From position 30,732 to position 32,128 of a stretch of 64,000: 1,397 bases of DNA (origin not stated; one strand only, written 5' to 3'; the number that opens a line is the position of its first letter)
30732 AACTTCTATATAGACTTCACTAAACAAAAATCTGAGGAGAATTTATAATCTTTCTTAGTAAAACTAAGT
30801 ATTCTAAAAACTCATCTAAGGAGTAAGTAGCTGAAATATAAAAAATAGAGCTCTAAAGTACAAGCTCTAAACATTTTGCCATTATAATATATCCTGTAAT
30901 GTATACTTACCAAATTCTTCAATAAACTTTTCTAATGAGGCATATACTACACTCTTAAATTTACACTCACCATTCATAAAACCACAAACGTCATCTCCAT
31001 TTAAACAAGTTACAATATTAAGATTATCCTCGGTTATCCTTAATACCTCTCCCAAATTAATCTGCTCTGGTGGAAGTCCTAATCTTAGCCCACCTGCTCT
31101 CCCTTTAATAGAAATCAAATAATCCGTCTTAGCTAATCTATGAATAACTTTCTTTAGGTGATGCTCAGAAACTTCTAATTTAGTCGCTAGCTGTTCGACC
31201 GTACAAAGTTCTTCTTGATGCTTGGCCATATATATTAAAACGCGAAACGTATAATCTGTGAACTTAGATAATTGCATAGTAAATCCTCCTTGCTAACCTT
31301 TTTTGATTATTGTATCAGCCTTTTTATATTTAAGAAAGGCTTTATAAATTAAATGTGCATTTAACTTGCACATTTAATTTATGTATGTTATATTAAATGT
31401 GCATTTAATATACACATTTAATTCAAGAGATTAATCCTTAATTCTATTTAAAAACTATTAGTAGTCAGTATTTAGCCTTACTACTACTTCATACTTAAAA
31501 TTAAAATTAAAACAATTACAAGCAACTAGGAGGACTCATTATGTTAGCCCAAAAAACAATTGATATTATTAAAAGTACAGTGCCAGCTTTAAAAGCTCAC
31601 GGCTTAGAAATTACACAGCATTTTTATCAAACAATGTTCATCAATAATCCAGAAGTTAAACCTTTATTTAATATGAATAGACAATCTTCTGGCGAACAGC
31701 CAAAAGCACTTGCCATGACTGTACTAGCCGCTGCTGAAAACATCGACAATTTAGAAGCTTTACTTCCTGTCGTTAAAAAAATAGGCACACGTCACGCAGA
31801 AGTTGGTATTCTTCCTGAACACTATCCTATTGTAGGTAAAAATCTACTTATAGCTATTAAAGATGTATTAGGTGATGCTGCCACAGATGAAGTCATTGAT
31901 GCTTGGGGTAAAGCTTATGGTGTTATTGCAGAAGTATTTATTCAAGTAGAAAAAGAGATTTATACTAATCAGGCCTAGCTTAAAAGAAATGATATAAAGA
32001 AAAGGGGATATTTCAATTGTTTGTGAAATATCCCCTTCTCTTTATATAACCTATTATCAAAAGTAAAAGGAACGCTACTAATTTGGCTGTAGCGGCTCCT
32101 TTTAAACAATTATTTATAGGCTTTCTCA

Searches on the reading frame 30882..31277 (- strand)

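Call 88: search_protein_families(library=pfam, proteins=[window:30882-31277:-], max_evalue=0.00001)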
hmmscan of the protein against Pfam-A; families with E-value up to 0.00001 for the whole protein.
window:30882-31277:- (131 aa): 1 family
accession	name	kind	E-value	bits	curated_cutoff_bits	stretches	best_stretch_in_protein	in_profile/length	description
PF02082.26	Rrf2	-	1.1e-29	103.6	30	1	3-131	1-130/132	Iron-dependent Transcriptional regulator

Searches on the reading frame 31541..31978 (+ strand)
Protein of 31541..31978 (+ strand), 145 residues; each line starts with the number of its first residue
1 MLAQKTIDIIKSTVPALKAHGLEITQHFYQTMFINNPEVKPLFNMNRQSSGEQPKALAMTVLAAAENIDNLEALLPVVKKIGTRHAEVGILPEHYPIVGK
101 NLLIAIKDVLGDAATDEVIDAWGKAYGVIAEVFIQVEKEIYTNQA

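Call 88: search_protein_families(library=pfam, proteins=[window:31541-31978:+], max_evalue=0.00001)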
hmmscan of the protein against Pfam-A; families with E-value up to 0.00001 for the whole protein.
window:31541-31978:+ (145 aa): 1 family
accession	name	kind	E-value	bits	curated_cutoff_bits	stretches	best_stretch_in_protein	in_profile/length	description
PF00042.28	Globin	-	1.4e-19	71.2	22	1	27-132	2-116/117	Globin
